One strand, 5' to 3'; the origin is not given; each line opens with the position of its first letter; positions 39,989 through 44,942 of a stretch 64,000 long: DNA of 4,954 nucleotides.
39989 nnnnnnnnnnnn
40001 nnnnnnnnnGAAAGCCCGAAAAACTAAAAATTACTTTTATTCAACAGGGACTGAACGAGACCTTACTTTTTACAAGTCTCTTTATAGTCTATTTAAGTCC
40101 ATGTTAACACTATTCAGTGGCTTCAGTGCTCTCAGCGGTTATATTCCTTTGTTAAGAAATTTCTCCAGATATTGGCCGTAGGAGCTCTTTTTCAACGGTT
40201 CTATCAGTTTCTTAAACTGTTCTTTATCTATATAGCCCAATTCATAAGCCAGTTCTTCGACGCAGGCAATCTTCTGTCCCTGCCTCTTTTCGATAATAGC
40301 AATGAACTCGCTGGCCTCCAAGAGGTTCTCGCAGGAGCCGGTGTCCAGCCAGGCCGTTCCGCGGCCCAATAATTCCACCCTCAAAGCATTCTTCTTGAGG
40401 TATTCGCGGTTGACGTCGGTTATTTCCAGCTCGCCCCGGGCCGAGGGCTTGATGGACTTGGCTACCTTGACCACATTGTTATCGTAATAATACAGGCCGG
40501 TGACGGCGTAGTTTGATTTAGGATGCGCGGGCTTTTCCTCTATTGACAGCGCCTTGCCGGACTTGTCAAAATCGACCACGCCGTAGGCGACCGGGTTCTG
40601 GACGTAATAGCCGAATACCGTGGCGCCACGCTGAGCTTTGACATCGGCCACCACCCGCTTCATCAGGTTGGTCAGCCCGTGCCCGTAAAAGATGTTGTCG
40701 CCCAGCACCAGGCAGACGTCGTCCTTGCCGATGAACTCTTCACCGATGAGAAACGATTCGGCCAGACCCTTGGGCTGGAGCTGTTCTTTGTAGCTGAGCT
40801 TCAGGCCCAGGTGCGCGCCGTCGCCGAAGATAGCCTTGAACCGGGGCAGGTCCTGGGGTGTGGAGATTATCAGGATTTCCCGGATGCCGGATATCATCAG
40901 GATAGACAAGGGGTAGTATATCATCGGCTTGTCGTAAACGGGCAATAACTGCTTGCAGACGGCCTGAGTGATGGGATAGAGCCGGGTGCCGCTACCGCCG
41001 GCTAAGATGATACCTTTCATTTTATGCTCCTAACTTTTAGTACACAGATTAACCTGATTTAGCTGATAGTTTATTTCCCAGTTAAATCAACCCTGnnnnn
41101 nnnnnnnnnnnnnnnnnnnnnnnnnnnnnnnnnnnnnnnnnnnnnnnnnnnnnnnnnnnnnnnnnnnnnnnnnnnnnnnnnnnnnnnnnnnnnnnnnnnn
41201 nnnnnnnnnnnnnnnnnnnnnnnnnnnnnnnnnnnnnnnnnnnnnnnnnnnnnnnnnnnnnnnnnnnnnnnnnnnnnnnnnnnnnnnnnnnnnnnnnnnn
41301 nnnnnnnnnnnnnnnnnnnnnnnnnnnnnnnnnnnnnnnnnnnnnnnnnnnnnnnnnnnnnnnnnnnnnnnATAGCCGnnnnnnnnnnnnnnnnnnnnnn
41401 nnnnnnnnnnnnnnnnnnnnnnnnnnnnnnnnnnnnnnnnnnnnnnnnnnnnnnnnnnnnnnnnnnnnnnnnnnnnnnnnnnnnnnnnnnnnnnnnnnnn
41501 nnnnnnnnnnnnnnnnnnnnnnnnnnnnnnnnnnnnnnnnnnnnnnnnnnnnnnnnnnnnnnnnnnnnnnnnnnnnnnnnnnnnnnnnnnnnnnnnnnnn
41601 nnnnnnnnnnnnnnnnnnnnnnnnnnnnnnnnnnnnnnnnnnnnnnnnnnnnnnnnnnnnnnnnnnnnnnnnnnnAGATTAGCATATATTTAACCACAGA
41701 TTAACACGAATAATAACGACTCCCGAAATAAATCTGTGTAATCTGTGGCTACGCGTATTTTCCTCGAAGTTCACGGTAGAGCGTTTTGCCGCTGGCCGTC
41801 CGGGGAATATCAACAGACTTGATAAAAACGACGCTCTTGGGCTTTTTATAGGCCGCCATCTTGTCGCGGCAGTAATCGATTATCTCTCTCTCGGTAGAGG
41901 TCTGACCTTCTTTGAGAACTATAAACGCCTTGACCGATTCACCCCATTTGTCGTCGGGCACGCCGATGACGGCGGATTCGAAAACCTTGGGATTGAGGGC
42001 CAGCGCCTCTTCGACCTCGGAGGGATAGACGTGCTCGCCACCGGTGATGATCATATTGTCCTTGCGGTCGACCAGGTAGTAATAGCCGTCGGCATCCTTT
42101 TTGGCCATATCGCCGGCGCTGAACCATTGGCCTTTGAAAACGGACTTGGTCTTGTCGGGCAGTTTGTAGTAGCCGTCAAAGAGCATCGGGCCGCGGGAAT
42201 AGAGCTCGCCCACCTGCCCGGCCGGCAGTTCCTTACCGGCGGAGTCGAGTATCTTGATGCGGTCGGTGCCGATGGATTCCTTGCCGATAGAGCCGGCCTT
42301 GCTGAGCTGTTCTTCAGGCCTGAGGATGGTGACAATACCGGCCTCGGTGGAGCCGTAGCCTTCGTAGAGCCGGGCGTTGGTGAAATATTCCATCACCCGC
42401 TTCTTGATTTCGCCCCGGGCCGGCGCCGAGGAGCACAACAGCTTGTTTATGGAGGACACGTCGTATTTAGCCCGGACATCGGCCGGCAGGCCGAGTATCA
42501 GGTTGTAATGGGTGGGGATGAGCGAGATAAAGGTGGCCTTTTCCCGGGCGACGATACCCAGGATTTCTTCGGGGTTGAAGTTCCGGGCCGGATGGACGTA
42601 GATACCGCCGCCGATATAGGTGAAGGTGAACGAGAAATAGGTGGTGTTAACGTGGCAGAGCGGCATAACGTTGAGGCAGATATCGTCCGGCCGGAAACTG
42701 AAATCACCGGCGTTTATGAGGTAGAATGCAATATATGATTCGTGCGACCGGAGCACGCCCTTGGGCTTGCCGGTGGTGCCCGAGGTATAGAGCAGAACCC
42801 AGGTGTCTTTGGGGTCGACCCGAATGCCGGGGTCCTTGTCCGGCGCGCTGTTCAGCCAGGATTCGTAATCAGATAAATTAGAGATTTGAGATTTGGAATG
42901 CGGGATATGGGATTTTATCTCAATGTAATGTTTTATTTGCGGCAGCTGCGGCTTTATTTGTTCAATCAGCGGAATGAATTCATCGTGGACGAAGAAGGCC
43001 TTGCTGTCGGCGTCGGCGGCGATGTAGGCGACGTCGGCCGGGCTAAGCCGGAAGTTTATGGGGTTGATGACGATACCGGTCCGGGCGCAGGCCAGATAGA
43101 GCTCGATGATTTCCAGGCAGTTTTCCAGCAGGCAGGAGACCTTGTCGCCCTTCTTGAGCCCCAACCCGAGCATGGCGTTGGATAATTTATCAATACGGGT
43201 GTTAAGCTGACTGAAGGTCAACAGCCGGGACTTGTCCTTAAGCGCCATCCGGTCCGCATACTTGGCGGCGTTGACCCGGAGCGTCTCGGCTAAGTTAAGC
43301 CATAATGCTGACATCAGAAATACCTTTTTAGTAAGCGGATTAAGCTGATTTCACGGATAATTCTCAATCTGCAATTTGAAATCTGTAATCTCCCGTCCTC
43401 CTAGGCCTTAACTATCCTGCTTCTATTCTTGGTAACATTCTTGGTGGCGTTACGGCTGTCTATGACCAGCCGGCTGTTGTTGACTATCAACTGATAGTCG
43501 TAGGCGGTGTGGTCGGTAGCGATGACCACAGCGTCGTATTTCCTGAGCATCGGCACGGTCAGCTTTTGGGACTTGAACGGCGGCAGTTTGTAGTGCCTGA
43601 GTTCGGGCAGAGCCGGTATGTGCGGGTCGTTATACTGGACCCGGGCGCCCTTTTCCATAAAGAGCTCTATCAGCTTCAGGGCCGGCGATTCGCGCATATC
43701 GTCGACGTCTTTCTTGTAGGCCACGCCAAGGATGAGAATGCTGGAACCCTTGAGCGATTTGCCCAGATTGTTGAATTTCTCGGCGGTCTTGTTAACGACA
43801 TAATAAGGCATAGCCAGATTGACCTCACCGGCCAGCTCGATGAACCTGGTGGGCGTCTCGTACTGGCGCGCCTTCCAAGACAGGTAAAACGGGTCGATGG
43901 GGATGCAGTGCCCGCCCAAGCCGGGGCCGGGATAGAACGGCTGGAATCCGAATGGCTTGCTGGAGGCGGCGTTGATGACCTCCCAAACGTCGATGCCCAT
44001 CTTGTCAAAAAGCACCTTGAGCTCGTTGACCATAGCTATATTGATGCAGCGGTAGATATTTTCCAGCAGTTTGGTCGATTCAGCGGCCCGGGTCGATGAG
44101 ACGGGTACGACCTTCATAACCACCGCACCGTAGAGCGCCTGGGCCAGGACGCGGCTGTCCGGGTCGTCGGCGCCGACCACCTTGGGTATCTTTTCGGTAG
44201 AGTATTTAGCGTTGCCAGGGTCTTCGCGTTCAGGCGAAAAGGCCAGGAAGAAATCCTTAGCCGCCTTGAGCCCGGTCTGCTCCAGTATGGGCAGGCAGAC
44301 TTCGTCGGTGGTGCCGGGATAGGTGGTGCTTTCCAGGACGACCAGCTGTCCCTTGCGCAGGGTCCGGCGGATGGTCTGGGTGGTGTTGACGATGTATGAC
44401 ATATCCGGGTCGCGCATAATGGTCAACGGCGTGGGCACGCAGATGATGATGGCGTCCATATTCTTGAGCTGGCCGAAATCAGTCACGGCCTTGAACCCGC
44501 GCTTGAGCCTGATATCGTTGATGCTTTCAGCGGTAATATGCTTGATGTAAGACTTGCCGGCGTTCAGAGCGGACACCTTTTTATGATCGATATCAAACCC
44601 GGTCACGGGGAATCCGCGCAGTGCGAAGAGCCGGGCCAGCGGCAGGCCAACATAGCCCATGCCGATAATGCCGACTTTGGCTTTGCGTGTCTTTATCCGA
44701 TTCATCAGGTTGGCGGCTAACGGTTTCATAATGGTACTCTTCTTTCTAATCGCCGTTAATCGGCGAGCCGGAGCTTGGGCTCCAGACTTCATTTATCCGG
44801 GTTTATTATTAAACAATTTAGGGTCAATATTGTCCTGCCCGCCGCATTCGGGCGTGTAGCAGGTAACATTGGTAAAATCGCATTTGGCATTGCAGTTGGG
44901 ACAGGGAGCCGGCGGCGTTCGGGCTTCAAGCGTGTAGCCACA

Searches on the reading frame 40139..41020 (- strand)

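Call 19: search_protein_families(library=pfam, proteins=[window:40139-41020:-])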
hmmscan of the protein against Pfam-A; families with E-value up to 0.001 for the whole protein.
window:40139-41020:- (293 aa): 2 families
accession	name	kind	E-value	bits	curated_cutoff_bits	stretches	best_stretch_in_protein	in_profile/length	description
PF00483.29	NTP_transferase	-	1.5e-70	238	21.2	1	2-240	1-242/245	Nucleotidyl transferase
PF12804.13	NTP_transf_3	-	4.3e-08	33.9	27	1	3-131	1-118/160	MobA-like NTP transferase domain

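Call 49: search_protein_families(library=ncbifam, proteins=[window:40139-41020:-], max_evalue=1e-10)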
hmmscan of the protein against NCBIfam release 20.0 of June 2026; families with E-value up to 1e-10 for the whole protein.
window:40139-41020:- (293 aa): 14 families
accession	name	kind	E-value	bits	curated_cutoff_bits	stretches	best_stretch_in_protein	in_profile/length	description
TIGR01207.1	rmlA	equivalog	3.8e-141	469.2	360.65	1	2-289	1-285/286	glucose-1-phosphate thymidylyltransferase RfbA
NF012024.0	PRK15480.1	equivalog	8.1e-134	445.3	588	1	2-289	5-289/292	glucose-1-phosphate thymidylyltransferase RfbA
TIGR01208.1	rmlA_long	equivalog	1.4e-53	182.1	320.25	1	2-241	1-235/353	glucose-1-phosphate thymidylyltransferase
TIGR03992.1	Arch_glmU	subfamily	8e-41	140.2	292.1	1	1-240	1-227/393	bifunctional sugar-1-phosphate nucleotidylyltransferase/acetyltransferase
NF041173.1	Sug_nt_acttase_Thmprot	equivalog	3.5e-32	111.8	600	1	1-254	1-239/405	bifunctional sugar-1-phosphate nucleotidylyltransferase/acetyltransferase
NF041313.1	UDPGP_AglF_Halo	equivalog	3.9e-30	105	400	1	1-210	1-205/234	UTP--glucose-1-phosphate uridylyltransferase AglF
TIGR01099.1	galU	equivalog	5.8e-25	88.4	326.8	1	74-235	95-260/261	UTP--glucose-1-phosphate uridylyltransferase GalU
NF052502.1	man1P_GTase_Rv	exception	7.5e-23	81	440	1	3-237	3-227/352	mannose-1-phosphate guanylyltransferase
NF045761.1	NAMPUrTaseMurU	equivalog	1.2e-16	61.3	250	1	1-236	1-223/226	N-acetylmuramate alpha-1-phosphate uridylyltransferase MurU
NF009928.0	PRK13389.1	equivalog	8.2e-14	51.4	548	0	2-53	10-61/302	UTP--glucose-1-phosphate uridylyltransferase GalU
NF007516.0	PRK10122.1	equivalog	2.3e-13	50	534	0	2-53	5-56/297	UTP--glucose-1-phosphate uridylyltransferase GalF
NF003670.0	PRK05293.1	equivalog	4.5e-12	45.6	470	1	3-236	7-254/382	glucose-1-phosphate adenylyltransferase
TIGR01105.1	galF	equivalog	3.3e-11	42.9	659.2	0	2-53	5-56/297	GalU regulator GalF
TIGR02091.1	glgC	equivalog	8.1e-11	41.6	424.9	0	3-53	3-54/364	glucose-1-phosphate adenylyltransferase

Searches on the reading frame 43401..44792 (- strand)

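Call 19: search_protein_families(library=pfam, proteins=[window:43401-44792:-])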
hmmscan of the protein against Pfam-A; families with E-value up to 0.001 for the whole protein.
window:43401-44792:- (463 aa): 7 families
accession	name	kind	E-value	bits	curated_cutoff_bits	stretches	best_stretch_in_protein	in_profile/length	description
PF03721.20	UDPG_MGDP_dh_N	-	3e-43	148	27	1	39-213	2-179/187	UDP-glucose/GDP-mannose dehydrogenase family, NAD binding domain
PF00984.24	UDPG_MGDP_dh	-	2.4e-30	105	25.4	1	235-325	1-92/94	UDP-glucose/GDP-mannose dehydrogenase family, central domain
PF03720.21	UDPG_MGDP_dh_C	-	1.4e-22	80.4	30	1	353-451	1-102/103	UDP-glucose/GDP-mannose dehydrogenase family, UDP binding domain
PF03446.21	NAD_binding_2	-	5e-08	33.6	21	1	39-166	1-104/161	NAD binding domain of 6-phosphogluconate dehydrogenase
PF02737.24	3HCDH_N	-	4.4e-05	23.9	22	1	39-119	1-86/180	3-hydroxyacyl-CoA dehydrogenase, NAD binding domain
PF01210.29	NAD_Gly3P_dh_N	-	8.3e-05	23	23.1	1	39-122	1-80/158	NAD-dependent glycerol-3-phosphate dehydrogenase N-terminus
PF02826.25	2-Hacid_dh_C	-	0.00076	19.3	25.1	0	30-74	29-73/178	D-isomer specific 2-hydroxyacid dehydrogenase, NAD binding domain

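Call 49: search_protein_families(library=ncbifam, proteins=[window:43401-44792:-], max_evalue=1e-10)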
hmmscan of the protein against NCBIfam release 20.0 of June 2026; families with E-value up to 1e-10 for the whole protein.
window:43401-44792:- (463 aa): 6 families
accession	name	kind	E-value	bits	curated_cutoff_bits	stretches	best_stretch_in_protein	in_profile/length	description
TIGR03026.1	NDP-sugDHase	subfamily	3.3e-127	424.7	189.8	1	39-448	2-413/413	nucleotide sugar dehydrogenase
NF040825.1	UDPMaNacDH_Arch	equivalog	3.6e-77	260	750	1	39-451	2-402/418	UDP-N-acetyl-D-mannosamine dehydrogenase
NF008286.0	PRK11064.1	equivalog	2.2e-69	234.1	459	1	38-445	4-414/420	UDP-N-acetyl-D-mannosamine dehydrogenase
NF011729.0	PRK15182.1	equivalog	3.3e-66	223.8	592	1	37-431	6-391/425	Vi polysaccharide biosynthesis UDP-N-acetylglucosamine C-6 dehydrogenase TviB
NF041297.1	UDPGDh_AglM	equivalog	7e-47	160.3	670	1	39-451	2-418/429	UDP-glucose 6-dehydrogenase AglM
NF047673.2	TeichurnBiosyTuaD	equivalog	3.9e-39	135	700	1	39-430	3-389/439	UDP-glucose 6-dehydrogenase TuaD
